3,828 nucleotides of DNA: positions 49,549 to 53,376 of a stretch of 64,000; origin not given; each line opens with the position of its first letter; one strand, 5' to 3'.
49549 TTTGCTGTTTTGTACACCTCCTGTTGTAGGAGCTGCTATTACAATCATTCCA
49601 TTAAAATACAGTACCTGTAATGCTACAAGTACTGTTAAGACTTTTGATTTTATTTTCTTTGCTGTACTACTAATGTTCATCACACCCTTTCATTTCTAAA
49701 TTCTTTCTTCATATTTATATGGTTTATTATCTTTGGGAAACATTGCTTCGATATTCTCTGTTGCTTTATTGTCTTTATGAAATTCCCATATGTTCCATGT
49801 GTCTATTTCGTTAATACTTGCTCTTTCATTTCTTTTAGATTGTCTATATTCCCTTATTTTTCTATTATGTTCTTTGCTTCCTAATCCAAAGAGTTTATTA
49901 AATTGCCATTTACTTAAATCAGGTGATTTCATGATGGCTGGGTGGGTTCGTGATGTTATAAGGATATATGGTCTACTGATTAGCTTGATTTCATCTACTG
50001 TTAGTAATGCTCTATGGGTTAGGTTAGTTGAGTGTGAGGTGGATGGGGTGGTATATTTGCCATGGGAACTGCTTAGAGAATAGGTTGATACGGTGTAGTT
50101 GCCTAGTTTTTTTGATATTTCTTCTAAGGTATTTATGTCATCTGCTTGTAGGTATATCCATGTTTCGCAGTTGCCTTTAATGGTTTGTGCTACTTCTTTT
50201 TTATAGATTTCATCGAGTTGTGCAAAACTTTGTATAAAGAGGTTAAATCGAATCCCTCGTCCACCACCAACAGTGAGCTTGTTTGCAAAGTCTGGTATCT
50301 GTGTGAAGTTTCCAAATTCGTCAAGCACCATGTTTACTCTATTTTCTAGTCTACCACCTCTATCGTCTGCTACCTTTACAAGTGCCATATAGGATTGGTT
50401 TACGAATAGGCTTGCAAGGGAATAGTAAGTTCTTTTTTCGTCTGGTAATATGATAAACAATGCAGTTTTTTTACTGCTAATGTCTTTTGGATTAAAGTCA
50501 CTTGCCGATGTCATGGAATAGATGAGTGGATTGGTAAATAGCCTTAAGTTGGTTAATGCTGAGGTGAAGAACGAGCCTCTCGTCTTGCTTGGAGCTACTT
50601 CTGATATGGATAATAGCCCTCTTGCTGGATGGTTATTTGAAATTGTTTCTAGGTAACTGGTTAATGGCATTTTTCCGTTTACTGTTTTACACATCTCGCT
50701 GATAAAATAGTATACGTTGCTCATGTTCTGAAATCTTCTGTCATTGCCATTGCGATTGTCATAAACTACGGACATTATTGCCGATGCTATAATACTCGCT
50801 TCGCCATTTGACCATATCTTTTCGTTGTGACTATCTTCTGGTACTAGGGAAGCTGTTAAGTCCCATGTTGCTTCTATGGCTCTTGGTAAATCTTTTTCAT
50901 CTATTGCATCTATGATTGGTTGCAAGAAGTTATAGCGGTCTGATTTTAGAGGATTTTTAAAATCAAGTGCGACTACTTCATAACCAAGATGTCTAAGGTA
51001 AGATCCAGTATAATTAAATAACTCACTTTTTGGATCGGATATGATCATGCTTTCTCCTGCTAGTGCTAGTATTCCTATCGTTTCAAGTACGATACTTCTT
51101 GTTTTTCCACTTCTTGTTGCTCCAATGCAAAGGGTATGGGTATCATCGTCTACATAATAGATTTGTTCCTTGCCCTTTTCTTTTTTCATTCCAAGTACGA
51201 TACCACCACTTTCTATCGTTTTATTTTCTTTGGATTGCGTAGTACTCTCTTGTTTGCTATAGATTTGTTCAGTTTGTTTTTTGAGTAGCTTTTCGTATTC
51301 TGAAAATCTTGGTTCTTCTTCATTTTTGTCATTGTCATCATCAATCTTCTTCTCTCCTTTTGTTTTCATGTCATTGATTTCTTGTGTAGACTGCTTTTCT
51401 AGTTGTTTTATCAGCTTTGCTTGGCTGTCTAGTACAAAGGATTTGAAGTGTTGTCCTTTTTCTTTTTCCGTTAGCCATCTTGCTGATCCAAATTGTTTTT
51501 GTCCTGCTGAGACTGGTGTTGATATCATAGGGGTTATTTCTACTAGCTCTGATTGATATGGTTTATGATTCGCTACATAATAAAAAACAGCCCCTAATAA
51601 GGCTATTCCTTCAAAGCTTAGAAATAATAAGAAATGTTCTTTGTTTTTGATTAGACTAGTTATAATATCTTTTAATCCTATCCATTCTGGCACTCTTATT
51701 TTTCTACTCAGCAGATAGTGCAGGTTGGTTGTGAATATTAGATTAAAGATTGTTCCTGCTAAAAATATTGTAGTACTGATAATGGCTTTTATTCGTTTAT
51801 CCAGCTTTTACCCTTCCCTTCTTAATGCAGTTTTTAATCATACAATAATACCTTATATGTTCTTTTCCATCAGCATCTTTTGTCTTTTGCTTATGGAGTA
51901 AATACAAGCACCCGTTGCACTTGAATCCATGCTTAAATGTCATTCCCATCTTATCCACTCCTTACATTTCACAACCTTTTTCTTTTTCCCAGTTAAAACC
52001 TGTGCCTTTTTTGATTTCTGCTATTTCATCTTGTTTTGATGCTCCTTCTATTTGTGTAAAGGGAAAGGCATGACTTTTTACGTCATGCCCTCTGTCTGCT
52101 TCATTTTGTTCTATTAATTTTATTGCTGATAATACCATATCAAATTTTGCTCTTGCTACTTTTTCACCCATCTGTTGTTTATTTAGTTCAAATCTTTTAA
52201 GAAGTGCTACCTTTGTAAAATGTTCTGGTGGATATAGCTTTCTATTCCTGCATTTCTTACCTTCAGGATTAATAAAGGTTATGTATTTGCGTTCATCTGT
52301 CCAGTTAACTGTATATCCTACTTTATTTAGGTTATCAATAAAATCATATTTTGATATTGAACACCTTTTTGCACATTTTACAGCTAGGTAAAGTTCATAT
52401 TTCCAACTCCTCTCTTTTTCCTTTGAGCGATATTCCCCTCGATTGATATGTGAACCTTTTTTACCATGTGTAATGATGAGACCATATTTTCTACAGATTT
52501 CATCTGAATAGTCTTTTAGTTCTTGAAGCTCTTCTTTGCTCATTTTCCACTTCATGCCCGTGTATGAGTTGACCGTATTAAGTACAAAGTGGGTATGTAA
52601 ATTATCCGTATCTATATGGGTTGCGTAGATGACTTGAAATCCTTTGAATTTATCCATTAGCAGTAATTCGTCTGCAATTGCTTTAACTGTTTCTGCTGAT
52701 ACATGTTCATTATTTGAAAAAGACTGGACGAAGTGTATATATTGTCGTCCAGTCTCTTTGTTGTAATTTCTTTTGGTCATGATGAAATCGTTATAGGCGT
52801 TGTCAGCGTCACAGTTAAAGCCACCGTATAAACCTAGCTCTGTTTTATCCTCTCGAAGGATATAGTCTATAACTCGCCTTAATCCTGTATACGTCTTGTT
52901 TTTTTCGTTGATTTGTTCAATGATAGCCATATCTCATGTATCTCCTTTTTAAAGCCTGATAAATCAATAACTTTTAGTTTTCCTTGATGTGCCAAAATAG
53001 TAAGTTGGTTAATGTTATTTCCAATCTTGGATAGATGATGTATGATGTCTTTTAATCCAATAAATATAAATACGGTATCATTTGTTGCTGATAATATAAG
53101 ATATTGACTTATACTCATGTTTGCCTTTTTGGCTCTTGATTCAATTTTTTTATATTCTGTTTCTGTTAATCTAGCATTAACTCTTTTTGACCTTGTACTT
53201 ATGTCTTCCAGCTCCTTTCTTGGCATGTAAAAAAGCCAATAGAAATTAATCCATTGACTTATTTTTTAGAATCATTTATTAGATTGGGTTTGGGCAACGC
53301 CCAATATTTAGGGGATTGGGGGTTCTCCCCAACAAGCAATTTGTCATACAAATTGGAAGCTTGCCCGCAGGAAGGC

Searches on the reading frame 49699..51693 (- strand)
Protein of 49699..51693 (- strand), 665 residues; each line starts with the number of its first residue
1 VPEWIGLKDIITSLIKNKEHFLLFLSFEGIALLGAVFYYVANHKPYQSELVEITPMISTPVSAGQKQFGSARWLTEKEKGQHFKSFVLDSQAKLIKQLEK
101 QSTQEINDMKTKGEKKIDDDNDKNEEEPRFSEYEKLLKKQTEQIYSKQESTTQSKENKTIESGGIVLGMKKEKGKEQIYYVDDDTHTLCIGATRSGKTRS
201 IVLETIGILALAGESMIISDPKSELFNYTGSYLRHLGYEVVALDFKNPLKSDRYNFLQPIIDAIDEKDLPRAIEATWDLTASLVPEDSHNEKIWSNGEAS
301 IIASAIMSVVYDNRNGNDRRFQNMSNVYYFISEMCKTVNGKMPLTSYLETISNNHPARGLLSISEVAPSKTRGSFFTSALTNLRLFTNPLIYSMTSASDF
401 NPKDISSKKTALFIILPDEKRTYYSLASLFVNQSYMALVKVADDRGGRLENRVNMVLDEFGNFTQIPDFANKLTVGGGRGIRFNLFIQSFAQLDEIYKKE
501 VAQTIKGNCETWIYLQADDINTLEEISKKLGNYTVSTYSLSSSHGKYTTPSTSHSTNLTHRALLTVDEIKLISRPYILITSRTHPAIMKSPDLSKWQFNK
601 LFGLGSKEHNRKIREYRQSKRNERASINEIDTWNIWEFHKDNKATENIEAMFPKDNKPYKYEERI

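Call 44: search_protein_families(library=pfam, proteins=[window:49699-51693:-], max_evalue=0.001)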
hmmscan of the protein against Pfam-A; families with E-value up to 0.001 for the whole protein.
window:49699-51693:- (665 aa): 3 families
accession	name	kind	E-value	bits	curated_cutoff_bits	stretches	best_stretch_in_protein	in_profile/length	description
PF02534.20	T4SS-DNA_transf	-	1.4e-60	205.9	20.1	1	166-587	20-439/468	Type IV secretory system Conjugative DNA transfer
PF12696.13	TraG-D_C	-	8.9e-35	119.8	22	1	452-572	1-124/126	TraM recognition site of TraD and TraG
PF10412.15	TrwB_AAD_bind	-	4.6e-23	82.2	20.5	1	184-572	15-366/387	Type IV secretion-system coupling protein DNA-binding domain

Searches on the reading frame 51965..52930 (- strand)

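Call 44: search_protein_families(library=pfam, proteins=[window:51965-52930:-], max_evalue=0.001)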
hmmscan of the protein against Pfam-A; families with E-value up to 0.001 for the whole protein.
window:51965-52930:- (322 aa): 1 family
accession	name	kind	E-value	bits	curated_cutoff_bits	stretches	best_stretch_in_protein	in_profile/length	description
PF03432.20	Relaxase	-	1.4e-36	126.1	24.6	1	23-151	1-132/132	MobA/VirD2-like, nuclease domain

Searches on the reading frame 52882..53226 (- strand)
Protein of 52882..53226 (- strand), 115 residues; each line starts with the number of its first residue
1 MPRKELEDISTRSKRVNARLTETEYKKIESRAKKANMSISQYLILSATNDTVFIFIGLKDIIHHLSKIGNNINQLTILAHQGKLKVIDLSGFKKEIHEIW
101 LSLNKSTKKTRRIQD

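Call 44: search_protein_families(library=pfam, proteins=[window:52882-53226:-], max_evalue=0.001)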
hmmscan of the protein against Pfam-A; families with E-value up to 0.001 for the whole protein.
window:52882-53226:- (115 aa): 2 families
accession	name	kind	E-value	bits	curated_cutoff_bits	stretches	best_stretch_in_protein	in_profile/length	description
PF21983.2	NikA-like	-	1.2e-18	67.5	27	1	12-78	3-71/72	Mobilization protein NikA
PF05713.17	MobC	-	2.4e-09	37.9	23.2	1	65-105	4-44/45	Bacterial mobilisation protein (MobC)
